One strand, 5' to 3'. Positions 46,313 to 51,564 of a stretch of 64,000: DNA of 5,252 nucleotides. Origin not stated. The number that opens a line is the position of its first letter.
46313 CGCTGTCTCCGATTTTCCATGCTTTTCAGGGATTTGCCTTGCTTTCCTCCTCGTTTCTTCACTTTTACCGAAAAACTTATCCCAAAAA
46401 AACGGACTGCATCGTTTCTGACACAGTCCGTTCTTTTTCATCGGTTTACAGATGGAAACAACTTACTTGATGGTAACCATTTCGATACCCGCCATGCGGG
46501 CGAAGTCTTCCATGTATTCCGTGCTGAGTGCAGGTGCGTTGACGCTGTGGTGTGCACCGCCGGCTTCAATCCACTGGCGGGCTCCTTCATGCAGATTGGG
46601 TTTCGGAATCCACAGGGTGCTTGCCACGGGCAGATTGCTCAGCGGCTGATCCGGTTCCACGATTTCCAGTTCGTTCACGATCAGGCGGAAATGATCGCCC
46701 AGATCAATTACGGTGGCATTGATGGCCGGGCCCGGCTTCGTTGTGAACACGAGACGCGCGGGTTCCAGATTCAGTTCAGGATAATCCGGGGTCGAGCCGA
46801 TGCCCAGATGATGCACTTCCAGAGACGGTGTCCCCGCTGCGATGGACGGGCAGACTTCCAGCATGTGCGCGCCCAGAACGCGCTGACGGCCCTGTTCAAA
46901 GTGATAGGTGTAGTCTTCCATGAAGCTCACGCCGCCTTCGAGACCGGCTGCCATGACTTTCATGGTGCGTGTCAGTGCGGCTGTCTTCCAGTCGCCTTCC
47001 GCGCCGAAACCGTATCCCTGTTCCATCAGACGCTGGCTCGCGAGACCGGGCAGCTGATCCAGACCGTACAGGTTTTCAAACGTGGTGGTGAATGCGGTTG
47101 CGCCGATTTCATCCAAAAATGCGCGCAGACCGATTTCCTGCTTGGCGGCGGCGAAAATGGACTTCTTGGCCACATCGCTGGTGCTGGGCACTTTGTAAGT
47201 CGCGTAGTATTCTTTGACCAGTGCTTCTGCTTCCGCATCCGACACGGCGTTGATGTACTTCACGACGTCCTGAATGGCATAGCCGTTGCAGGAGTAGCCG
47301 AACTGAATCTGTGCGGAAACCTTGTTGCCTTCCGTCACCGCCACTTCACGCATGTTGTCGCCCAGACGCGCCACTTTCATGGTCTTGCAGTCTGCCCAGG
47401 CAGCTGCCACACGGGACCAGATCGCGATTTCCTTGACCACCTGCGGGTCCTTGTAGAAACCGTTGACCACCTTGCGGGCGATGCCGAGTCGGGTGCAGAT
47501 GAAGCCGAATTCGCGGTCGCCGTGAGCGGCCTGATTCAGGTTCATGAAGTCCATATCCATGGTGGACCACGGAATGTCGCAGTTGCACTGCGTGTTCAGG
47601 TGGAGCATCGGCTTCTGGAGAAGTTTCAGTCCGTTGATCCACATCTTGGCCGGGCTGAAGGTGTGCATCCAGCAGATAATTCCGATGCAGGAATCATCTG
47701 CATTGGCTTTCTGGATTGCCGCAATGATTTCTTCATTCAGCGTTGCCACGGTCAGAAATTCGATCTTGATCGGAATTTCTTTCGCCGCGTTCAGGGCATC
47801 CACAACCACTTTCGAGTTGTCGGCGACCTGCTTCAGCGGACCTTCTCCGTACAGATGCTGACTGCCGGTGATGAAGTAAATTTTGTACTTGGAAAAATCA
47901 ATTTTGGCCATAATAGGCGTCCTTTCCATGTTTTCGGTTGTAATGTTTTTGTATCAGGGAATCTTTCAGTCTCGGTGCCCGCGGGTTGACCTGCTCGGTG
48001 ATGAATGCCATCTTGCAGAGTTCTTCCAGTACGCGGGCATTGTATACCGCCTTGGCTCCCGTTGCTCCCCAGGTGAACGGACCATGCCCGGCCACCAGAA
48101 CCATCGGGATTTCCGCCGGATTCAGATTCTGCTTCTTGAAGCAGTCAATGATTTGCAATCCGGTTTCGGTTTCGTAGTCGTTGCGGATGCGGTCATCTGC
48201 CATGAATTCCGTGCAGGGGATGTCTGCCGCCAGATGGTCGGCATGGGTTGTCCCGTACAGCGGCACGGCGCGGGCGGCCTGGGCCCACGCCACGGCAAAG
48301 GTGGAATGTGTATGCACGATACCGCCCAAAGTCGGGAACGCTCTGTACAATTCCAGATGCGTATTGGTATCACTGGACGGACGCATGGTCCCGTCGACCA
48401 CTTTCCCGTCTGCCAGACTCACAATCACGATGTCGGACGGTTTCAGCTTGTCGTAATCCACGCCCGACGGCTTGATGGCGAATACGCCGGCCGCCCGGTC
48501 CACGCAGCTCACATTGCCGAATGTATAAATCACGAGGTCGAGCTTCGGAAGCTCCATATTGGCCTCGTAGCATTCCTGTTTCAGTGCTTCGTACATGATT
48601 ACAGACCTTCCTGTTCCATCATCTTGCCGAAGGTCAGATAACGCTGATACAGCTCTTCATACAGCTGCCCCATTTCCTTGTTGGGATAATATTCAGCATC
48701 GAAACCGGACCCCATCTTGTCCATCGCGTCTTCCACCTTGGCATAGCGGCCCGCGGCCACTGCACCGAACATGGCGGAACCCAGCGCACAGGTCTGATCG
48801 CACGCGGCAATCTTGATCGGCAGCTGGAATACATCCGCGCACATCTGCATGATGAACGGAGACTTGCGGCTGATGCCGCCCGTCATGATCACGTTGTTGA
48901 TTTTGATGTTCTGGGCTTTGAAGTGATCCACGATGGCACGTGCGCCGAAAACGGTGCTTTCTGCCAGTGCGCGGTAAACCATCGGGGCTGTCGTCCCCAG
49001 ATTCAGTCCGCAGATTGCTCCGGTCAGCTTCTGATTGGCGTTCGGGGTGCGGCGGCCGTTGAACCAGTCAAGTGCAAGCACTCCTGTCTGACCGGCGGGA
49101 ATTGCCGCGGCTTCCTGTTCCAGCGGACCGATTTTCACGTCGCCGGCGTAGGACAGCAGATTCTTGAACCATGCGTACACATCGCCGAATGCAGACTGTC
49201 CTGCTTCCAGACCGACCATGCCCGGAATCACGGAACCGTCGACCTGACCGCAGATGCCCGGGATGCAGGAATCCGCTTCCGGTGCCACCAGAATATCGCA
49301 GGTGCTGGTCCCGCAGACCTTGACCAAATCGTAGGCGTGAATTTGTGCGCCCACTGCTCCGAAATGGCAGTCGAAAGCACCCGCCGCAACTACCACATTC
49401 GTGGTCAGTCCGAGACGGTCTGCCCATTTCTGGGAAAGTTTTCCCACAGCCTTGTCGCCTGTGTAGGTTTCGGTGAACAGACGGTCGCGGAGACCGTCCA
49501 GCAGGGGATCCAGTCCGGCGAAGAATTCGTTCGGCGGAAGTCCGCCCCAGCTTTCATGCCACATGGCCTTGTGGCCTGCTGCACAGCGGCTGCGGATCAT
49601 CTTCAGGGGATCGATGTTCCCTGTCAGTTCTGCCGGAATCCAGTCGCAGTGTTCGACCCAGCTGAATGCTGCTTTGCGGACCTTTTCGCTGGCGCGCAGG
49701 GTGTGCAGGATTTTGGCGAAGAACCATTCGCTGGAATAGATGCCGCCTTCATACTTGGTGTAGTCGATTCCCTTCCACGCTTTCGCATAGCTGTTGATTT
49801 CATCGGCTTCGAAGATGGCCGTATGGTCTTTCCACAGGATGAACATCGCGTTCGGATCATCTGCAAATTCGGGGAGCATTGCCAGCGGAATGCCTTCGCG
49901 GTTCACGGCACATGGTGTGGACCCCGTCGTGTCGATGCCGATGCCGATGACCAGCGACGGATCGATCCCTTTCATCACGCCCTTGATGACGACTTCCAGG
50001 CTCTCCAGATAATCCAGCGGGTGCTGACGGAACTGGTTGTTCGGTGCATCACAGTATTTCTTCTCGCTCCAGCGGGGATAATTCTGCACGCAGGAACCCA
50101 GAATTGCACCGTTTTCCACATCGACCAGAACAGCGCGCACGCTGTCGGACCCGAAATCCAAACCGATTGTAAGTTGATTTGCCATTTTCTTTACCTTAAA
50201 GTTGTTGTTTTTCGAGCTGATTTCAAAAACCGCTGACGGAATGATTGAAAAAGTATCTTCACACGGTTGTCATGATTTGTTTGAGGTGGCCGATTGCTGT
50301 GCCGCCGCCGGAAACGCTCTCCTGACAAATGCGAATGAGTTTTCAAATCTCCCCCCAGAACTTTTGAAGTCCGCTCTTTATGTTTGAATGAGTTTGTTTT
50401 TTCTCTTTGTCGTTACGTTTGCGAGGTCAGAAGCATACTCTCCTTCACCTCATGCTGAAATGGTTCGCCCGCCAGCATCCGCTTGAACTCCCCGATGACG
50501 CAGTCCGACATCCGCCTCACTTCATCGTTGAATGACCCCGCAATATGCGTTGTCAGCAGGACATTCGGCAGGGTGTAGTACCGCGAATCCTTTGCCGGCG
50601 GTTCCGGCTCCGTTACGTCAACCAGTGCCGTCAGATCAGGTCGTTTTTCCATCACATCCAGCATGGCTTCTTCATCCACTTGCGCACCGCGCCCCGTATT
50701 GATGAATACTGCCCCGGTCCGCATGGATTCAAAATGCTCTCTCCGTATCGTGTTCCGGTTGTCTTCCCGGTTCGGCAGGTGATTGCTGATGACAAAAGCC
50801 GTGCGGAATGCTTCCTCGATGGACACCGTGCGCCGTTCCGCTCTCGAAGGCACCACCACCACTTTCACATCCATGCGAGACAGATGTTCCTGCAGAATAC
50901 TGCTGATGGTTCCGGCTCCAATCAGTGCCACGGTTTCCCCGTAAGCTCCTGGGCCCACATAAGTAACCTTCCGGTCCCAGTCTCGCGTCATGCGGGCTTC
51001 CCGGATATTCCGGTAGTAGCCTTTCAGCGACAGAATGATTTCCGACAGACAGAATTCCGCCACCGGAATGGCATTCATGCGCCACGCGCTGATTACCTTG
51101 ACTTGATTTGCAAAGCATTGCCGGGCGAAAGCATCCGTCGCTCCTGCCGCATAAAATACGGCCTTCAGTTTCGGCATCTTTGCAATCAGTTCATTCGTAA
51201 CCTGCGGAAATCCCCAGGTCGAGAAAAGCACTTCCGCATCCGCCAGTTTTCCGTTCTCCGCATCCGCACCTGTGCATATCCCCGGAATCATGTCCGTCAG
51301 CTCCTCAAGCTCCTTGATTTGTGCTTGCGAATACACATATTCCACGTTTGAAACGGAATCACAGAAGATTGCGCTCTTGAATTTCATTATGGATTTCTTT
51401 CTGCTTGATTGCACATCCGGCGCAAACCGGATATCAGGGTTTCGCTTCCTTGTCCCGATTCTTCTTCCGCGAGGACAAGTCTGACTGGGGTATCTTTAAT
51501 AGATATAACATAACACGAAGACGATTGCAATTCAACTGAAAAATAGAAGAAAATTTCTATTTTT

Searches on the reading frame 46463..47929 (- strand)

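Call 83: search_protein_families(library=pfam, proteins=[window:46463-47929:-], max_evalue=0.00001)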
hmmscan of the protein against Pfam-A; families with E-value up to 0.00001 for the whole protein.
window:46463-47929:- (488 aa): 3 families
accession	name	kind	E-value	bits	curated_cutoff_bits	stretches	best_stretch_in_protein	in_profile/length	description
PF02610.21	AraA_N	-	1.2e-77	259.8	24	1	15-181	1-167/168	L-arabinose isomerase N-terminal domain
PF24856.1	AraA_central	-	7.2e-63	211.9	24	1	185-329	1-148/148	L-arabinose isomerase central domain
PF11762.14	Arabinose_Iso_C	-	4.5e-59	198.7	25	1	334-483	2-144/144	L-arabinose isomerase C-terminal domain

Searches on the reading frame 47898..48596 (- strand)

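Call 7: search_protein_families(library=pfam, proteins=[window:47898-48596:-])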
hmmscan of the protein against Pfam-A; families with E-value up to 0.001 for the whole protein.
window:47898-48596:- (232 aa): 1 family
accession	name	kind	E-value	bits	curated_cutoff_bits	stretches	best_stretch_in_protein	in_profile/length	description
PF00596.27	Aldolase_II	-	1.4e-46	159.1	22.2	1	7-197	1-182/183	Class II Aldolase and Adducin N-terminal domain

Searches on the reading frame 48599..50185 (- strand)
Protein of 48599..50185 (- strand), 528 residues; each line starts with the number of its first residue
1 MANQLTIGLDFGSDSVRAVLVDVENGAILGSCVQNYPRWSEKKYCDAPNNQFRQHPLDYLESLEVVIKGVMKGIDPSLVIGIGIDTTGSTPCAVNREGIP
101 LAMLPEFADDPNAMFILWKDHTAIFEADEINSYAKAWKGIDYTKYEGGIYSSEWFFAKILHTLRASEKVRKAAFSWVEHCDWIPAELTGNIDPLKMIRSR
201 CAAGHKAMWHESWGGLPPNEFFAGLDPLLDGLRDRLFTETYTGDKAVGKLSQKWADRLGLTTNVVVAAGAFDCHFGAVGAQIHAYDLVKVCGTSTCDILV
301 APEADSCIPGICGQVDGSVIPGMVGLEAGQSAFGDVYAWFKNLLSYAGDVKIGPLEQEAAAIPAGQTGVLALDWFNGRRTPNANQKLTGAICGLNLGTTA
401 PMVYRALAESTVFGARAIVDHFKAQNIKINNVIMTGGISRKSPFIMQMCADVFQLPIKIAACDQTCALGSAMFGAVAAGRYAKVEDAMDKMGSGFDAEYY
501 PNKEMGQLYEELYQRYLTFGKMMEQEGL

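Call 7: search_protein_families(library=pfam, proteins=[window:48599-50185:-])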
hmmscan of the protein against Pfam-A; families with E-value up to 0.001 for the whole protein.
window:48599-50185:- (528 aa): 2 families
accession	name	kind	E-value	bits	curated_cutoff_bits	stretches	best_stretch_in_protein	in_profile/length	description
PF02782.22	FGGY_C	-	1.7e-43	149.2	27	1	288-478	2-198/198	FGGY family of carbohydrate kinases, C-terminal domain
PF00370.27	FGGY_N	-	1.9e-10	41.2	28.8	1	6-279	2-245/245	FGGY family of carbohydrate kinases, N-terminal domain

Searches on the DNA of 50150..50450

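Call 29: search_rna_families(source=window, start=50150, end=50450, threshold=evalue, max_evalue=10, show_alignments=2)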
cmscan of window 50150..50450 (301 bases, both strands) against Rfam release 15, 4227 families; matches with E-value up to 10: 1.
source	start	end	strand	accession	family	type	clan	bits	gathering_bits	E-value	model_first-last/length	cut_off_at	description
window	50208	50230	-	RF01335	CRISPR-DR22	Gene; CRISPR;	-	12.2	50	6.5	1-36/36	no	CRISPR RNA direct repeat element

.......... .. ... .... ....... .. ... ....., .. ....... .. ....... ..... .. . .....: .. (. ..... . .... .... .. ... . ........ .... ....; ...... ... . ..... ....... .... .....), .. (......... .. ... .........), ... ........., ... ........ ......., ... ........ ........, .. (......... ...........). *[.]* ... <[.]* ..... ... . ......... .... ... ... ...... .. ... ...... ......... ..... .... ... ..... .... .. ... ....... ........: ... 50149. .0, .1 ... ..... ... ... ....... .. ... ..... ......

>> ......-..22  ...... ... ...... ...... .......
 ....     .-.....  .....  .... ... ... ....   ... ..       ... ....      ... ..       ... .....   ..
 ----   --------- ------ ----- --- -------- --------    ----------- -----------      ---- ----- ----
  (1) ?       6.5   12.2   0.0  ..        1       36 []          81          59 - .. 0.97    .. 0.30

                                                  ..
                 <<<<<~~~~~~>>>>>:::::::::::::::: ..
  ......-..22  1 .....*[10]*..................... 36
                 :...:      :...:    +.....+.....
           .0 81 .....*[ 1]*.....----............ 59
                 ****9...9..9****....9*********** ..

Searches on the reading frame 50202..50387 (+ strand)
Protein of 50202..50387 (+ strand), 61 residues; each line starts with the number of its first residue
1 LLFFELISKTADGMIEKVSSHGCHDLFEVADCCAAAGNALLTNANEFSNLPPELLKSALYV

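Call 30: search_protein_families(library=pfam, proteins=[window:50202-50387:+])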
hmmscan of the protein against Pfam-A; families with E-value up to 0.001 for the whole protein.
window:50202-50387:+ (61 aa): 0 families

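Call 50: find_homologous_proteins(query=window:50202-50387:+, max_evalue=10)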
Query window:50202-50387:+ (61 aa): 1 proteins with E <= 10 among 1 candidates.
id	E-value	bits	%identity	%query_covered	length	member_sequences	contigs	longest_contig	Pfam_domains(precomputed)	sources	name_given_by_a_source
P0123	1.1e-31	124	97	100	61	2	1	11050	-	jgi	-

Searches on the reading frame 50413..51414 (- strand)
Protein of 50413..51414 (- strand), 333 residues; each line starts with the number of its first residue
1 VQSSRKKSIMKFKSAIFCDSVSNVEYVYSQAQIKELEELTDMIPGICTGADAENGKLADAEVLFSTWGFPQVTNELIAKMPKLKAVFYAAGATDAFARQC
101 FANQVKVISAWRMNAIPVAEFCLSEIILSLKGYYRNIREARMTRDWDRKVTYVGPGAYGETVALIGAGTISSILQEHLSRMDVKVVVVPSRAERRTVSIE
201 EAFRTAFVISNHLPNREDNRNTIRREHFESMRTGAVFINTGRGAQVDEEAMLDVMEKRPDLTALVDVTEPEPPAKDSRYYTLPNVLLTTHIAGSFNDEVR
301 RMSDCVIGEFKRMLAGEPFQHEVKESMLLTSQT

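Call 7: search_protein_families(library=pfam, proteins=[window:50413-51414:-])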
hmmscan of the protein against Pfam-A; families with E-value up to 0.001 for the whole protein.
window:50413-51414:- (333 aa): 3 families
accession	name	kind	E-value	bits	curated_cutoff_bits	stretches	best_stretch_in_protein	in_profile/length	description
PF02826.25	2-Hacid_dh_C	-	5e-35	120.9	25.1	1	136-292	13-178/178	D-isomer specific 2-hydroxyacid dehydrogenase, NAD binding domain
PF00389.36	2-Hacid_dh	-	8.7e-07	29.1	24.6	1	56-323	36-133/134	D-isomer specific 2-hydroxyacid dehydrogenase, catalytic domain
PF01488.26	Shikimate_DH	-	0.0001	22.9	24.3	1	158-213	11-66/138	Shikimate / quinate 5-dehydrogenase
